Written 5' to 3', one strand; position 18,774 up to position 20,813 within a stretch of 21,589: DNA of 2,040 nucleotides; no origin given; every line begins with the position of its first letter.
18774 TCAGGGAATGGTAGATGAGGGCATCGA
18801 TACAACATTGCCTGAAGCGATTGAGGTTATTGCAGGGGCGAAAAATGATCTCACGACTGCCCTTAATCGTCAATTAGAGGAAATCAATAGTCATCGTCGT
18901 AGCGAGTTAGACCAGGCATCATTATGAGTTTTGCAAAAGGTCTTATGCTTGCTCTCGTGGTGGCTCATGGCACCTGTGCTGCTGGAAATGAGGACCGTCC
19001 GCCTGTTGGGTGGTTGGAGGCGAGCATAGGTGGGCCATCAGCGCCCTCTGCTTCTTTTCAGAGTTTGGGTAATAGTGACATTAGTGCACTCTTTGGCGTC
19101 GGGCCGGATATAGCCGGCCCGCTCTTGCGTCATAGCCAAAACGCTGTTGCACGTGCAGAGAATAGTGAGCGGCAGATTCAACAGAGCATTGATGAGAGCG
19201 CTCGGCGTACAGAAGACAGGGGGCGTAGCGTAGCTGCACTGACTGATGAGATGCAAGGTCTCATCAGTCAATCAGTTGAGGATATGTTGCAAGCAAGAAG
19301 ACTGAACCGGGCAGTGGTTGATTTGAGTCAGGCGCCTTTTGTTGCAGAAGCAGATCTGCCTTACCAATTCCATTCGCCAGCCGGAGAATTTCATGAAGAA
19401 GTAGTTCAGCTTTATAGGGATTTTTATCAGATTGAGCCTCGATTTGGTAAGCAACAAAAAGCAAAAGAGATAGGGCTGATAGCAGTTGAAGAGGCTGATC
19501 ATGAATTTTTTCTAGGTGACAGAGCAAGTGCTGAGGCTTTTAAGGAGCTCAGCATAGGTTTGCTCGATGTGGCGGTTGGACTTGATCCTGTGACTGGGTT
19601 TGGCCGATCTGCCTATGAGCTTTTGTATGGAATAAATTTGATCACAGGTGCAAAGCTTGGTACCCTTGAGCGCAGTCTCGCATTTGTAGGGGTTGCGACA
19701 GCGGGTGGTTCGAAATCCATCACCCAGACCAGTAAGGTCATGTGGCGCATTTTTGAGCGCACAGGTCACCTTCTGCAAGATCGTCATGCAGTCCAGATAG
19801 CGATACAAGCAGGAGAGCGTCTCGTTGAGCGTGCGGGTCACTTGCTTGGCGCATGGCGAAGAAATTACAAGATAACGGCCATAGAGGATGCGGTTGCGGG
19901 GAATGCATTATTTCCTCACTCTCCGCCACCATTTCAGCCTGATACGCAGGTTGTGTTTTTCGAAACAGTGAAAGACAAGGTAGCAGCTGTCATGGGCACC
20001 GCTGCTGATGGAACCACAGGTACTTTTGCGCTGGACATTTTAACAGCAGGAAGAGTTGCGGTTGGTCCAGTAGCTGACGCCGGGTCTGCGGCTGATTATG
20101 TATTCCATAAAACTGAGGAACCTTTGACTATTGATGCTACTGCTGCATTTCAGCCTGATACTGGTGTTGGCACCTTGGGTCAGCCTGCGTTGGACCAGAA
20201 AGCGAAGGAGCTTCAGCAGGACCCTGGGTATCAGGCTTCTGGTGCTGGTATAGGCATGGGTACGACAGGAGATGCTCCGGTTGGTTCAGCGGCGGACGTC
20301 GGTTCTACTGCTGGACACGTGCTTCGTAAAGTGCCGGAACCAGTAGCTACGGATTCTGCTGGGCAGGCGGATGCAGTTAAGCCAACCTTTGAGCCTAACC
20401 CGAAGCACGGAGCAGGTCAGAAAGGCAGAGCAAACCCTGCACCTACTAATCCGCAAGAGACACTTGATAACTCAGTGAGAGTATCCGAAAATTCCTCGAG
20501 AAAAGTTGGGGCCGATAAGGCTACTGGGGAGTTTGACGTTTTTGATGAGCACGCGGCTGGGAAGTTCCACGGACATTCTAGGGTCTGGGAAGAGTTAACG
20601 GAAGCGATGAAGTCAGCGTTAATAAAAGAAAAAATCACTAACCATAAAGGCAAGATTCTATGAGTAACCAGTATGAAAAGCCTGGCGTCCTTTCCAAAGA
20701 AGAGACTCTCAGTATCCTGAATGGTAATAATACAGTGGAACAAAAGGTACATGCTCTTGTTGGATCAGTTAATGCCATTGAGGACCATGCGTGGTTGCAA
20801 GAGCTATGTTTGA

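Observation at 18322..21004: Three-gene translationally coupled cassette: Inc-like membrane coiled-coil protein, large secreted DPxTG-motif protein, small partner protein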

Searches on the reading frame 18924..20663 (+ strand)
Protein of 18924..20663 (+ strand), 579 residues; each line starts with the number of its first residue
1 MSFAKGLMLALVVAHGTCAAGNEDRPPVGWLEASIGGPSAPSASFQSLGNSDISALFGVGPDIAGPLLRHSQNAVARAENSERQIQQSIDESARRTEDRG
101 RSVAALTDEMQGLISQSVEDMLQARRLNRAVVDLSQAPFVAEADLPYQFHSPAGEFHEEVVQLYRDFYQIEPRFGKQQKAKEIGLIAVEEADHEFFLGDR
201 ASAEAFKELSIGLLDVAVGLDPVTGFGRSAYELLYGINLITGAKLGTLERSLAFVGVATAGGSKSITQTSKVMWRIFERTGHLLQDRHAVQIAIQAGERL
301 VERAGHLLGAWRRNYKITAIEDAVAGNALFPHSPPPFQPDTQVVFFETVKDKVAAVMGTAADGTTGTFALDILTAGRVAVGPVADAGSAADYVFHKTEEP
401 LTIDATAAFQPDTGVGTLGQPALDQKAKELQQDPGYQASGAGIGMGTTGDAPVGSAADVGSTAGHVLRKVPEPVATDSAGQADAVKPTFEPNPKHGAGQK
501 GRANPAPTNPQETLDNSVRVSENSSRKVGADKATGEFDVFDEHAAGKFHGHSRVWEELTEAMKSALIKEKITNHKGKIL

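Call 8: search_protein_families(library=pfam, proteins=[window:18924-20663:+], max_evalue=1)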
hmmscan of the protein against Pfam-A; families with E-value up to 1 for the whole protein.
window:18924-20663:+ (579 aa): 2 families
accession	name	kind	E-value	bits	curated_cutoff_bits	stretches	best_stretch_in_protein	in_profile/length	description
PF14449.11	PT-TG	-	0.00016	22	23.5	1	214-260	5-51/68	Pre-toxin TG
PF06741.18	LsmAD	-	0.77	10.7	25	0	71-104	23-56/72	LsmAD domain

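Call 9: search_protein_families(library=ncbifam, proteins=[window:18924-20663:+], max_evalue=1)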
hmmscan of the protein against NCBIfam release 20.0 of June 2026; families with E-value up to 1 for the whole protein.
window:18924-20663:+ (579 aa): 0 families

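Call 11: search_solved_structures(query=window:18924-20663:+, max_evalue=10)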
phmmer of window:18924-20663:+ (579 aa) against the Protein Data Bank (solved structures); distinct sequences matched with E-value up to 10: 2.
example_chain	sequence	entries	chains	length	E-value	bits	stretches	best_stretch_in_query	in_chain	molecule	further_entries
5t87_E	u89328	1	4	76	2.6e-14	56.1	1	506-576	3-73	CdiA toxin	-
3hrk_A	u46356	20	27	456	0.18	13.7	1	80-172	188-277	Histidyl-tRNA synthetase | Histidyl-tRNA synthetase, putative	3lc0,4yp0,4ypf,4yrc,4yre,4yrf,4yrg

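Call 15: find_encoding_contigs(protein=window:18924-20663:+, flank=10000, max_places=6)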
Protein window:18924-20663:+ (579 aa): 3 contigs read that carry it; 3 places shown.
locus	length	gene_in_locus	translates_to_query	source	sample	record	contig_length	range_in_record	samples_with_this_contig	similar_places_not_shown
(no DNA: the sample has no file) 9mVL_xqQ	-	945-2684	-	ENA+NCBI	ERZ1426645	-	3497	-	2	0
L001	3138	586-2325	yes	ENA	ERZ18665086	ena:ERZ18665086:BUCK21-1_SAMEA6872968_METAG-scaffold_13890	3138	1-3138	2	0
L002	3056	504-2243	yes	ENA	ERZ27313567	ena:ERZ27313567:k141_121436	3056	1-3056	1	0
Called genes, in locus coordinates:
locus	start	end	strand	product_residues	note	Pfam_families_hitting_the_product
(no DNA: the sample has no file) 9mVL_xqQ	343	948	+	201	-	-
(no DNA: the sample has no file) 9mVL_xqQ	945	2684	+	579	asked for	-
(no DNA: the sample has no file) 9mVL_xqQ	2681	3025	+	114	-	-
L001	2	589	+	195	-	?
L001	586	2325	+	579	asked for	-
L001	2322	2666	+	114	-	-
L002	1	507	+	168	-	?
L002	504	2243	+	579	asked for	-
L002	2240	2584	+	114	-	-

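Call 18: find_homologous_proteins(query=window:18924-20663:+, max_evalue=0.001)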
Query window:18924-20663:+ (579 aa): 4 proteins with E <= 0.001 among 8000 candidates.
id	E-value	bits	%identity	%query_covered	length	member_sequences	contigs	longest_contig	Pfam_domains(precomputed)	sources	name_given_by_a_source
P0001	0.0e+0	1283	100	100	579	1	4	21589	-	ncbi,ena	-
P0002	1.6e-84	303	44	61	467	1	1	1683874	PF14449.12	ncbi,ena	-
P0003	8.0e-79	284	43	58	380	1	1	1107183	PF14449.12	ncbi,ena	-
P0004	1.0e-43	168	35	60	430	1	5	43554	PF14449.12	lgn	-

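Call 20: find_encoding_contigs(protein=P0002, flank=6000, max_places=3)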
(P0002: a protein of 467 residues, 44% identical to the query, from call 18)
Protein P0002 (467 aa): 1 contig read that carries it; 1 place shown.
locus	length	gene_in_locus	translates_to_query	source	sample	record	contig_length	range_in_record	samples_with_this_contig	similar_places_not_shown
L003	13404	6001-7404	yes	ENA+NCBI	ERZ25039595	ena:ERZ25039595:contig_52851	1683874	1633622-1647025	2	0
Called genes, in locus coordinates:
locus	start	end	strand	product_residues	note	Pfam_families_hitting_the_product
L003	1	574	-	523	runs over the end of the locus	PF00083:Sugar_tr, PF07690:MFS_1, PF13347:MFS_2 (weak)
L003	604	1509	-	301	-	PF25997:BSH_YhbJ (faint), PF25917:BSH_RND, PF25973:BSH_CzcB (weak), PF25954:Beta-barrel_RND_2 (faint)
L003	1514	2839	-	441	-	PF02321:OEP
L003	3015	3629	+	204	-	PF00440:TetR_N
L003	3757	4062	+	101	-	-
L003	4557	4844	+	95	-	-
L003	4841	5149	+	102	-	PF12844:HTH_19 (weak), PF01381:HTH_3 (weak)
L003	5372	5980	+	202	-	-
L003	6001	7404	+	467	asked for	PF14449:PT-TG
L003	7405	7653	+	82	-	PF25857:DUF7957 (weak)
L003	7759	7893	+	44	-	-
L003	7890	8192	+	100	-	-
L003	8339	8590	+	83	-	PF25857:DUF7957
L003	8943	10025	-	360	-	PF01594:AI-2E_transport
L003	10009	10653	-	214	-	PF00027:cNMP_binding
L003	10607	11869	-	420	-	-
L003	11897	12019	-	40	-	-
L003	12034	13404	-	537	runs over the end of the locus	PF00171:Aldedh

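Call 21: find_encoding_contigs(protein=P0003, flank=6000, max_places=3)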
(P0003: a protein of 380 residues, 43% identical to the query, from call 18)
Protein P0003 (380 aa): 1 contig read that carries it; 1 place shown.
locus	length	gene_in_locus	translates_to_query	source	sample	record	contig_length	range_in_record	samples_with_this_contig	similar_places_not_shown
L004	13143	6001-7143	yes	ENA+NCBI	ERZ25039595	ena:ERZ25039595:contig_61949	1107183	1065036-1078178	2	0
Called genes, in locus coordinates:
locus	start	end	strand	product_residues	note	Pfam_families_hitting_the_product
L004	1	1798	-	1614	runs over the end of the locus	-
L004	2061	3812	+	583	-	PF04389:Peptidase_M28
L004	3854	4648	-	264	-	-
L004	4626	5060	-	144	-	-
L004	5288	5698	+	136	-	-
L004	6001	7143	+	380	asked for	PF14449:PT-TG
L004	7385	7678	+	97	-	PF25857:DUF7957 (weak)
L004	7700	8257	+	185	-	-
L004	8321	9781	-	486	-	PF00772:DnaB, PF13481:AAA_25, PF03796:DnaB_C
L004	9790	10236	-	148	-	PF01281:Ribosomal_L9_N, PF03948:Ribosomal_L9_C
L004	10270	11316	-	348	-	PF09991:DUF2232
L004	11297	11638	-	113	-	-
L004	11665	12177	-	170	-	PF01250:Ribosomal_S6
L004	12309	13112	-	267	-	PF00902:TatC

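Call 22: find_encoding_contigs(protein=P0004, flank=6000, max_places=3)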
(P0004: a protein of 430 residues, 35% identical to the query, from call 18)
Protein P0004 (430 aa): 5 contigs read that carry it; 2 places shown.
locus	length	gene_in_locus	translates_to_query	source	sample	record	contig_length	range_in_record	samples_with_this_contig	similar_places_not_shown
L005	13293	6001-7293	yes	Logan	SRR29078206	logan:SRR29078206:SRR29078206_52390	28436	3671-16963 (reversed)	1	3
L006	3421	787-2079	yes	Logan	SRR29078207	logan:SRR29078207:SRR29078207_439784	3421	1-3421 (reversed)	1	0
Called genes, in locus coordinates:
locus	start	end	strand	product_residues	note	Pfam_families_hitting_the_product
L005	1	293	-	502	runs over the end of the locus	-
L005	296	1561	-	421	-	-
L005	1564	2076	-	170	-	-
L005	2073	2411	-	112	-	-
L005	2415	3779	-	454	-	PF03237:Terminase_6N, PF04466:Terminase_3 (weak), PF17289:Terminase_6C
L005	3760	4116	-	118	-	-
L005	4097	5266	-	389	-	PF02195:ParB_N (weak), PF03602:Cons_hypoth95 (faint), PF01555:N6_N4_Mtase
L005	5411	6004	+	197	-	-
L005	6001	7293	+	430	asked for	PF14449:PT-TG (weak)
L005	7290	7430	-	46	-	-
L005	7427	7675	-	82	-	-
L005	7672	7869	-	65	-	-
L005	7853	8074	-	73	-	-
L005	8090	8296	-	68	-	-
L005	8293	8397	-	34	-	-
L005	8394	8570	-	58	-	-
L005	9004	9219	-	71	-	-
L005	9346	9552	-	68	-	-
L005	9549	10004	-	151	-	PF03838:RecU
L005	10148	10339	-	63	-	-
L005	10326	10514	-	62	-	-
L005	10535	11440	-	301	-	PF13479:AAA_24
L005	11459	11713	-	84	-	-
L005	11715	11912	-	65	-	-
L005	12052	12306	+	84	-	-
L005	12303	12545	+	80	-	-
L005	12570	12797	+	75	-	-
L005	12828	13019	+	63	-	-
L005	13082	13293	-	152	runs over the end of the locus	-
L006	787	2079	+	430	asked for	PF14449:PT-TG (weak)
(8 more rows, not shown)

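Call 23: find_related_loci(query=A1, collection=genome_contigs, flank=6000)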
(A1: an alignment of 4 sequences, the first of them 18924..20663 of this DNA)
Query A1 (579 aa) in genome_contigs; peptide patterns used: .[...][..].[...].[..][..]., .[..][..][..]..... (x = any residue, [..] = any of these).
166 stretches matched a pattern; 4 encode a relative of the query (tblastn E <= 1e-3); 4 distinct loci.
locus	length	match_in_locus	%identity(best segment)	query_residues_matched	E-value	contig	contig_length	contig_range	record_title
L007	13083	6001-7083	44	1-351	2e-90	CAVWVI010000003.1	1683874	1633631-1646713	MAG: Oligoflexia bacterium isolate MFD09671.bin.1.114 genome assembly, contig: contig_52851, whole genome shotgun sequen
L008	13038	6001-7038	43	17-351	1e-83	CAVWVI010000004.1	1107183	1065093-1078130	MAG: Oligoflexia bacterium isolate MFD09671.bin.1.114 genome assembly, contig: contig_61949, whole genome shotgun sequen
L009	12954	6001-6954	37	31-350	3e-64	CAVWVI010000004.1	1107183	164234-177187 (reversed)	MAG: Oligoflexia bacterium isolate MFD09671.bin.1.114 genome assembly, contig: contig_61949, whole genome shotgun sequen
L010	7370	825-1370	29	101-275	4e-16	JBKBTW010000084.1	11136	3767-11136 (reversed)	MAG: Pseudobdellovibrio sp. isolate 21I_061.bin.15 NODE_2479_length_11136_cov_2.176487, whole genome shotgun sequence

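Call 27: search_protein_families(library=pfam, proteins=[P0002, P0004, L009:5935-7269:+, L010:228-2057:+, L010:2083-3114:+, L003:7405-7653:+, L009:7262-7543:+, L003:5372-5980:+, L009:5391-5948:+, L009:4861-5388:+], max_evalue=0.1)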
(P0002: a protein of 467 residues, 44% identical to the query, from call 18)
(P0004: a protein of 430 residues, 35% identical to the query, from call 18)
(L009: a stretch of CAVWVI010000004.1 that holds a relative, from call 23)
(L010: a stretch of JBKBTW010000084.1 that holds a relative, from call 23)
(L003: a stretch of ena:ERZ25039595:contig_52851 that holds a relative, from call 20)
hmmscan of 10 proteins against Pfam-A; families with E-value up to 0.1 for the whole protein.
P0002 (467 aa): 1 family
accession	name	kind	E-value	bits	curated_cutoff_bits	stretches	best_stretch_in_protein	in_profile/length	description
PF14449.11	PT-TG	-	1.1e-07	32.2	23.5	1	222-271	2-51/68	Pre-toxin TG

P0004 (430 aa): 1 family
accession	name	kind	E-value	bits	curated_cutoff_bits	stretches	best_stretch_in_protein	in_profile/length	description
PF14449.11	PT-TG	-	2.4e-06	27.9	23.5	1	198-246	2-50/68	Pre-toxin TG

L009:5935-7269:+ (444 aa): 3 families
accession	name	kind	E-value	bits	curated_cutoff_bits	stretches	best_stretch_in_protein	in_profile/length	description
PF14449.11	PT-TG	-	6.9e-07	29.6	23.5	1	199-262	4-56/68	Pre-toxin TG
PF10828.13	DUF2570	-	0.0089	16.5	26.6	1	58-125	37-103/108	Protein of unknown function (DUF2570)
PF25552.1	LIFR_D4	-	0.033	14.8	25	1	307-365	13-71/95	Leukemia inhibitory factor receptor D4 domain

L010:228-2057:+ (609 aa): 2 families
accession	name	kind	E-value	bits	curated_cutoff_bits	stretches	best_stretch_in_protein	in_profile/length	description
PF14449.11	PT-TG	-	8.1e-13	48.6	23.5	1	318-376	3-61/68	Pre-toxin TG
PF22554.1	Chap-C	-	0.059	14.5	27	0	284-324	42-82/91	TY-Chap C-terminal domain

L010:2083-3114:+ (343 aa): 0 families

L003:7405-7653:+ (82 aa): 1 family
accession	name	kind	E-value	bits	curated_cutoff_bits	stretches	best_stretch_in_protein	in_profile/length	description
PF03413.25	PepSY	-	0.083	13.7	24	0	65-78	44-59/60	Peptidase propeptide and YPEB domain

L009:7262-7543:+ (93 aa): 0 families

L003:5372-5980:+ (202 aa): 2 families
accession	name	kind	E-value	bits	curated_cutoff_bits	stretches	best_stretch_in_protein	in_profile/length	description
PF06897.17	DUF1269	-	0.026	15.3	26.9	1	50-91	6-43/100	Protein of unknown function (DUF1269)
PF14860.11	DrrA_P4M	-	0.076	13.4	26.2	1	107-157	45-95/103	DrrA phosphatidylinositol 4-phosphate binding domain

L009:5391-5948:+ (185 aa): 0 families

L009:4861-5388:+ (175 aa): 0 families

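Call 81: search_protein_families(library=phrogs, proteins=[window:18924-20663:+, L005:5411-6004:+, P0004], max_evalue=0.01)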
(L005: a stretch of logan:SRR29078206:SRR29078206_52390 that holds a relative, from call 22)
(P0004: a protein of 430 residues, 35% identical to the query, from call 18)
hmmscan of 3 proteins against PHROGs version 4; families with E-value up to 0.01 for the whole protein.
window:18924-20663:+ (579 aa): 0 families

L005:5411-6004:+ (197 aa): 0 families

P0004 (430 aa): 0 families

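Call 83: find_related_loci(query=A1, collection=metagenome_contigs, flank=4000)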
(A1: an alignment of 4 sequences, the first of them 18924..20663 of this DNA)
Query A1 (579 aa) in metagenome_contigs; peptide patterns used: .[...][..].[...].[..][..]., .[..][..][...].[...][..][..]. (x = any residue, [..] = any of these).
203 stretches matched a pattern, but none encodes a relative of the query by tblastn (E <= 1e-3).

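Call 84: find_related_loci(query=A1, collection=viral_contigs, flank=6000)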
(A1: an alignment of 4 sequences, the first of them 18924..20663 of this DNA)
Query A1 (579 aa) in viral_contigs; peptide patterns used: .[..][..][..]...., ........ (x = any residue, [..] = any of these).
51 stretches matched a pattern, but none encodes a relative of the query by tblastn (E <= 1e-3).

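Call 92: predict_structure(alignment_id=A1)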
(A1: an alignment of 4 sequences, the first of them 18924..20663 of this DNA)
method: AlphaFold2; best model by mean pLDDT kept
length: 579 residues; sequences in the alignment: 4
mean_pLDDT: 34.5   pTM: 0.19
mean pLDDT of the five models: 34.5, 34.5, 33.9, 33.7, 33.2
residues with pLDDT >= 90: 0; 70-90: 3; 50-70: 67; < 50: 509
segments of 3 or more residues with pLDDT < 50: 1-176, 215-316, 347-427, 429-559, 561-579
pLDDT, mean of each block of 10 residues (from residue 1): 29 23 23 24 23 27 30 31 39 34 32 31 27 28 32 35 39 48 63 65 65 50 36 40 37 32 29 29 28 32 32 48 64 56 50 42 37 29 26 23 26 32 44 31 21 25 21 29 29 27 26 27 25 26 30 41 40 33
secondary structure, 60 per line:
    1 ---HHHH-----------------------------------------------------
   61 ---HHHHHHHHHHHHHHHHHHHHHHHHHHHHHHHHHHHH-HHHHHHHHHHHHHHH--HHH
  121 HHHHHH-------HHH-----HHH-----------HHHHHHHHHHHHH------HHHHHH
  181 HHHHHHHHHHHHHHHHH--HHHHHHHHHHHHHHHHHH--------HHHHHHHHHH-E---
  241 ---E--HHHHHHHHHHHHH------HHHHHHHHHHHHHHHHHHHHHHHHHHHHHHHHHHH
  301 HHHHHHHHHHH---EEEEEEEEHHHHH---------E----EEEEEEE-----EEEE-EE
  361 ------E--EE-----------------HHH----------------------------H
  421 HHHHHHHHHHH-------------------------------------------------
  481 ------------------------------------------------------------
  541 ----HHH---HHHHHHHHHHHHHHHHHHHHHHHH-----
elements in order: H4-7 H64-99 H101-115 H118-126 H156-168 H175-197 H200-217 H226-235 H247-259 H266-311 E315-322 H323-327 E342-348 E354-357 H420-431 H551-574

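Call 112: search_protein_families(library=padloc, proteins=[window:18924-20663:+], max_evalue=0.01)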
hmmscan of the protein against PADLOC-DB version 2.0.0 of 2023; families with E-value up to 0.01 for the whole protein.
window:18924-20663:+ (579 aa): 0 families
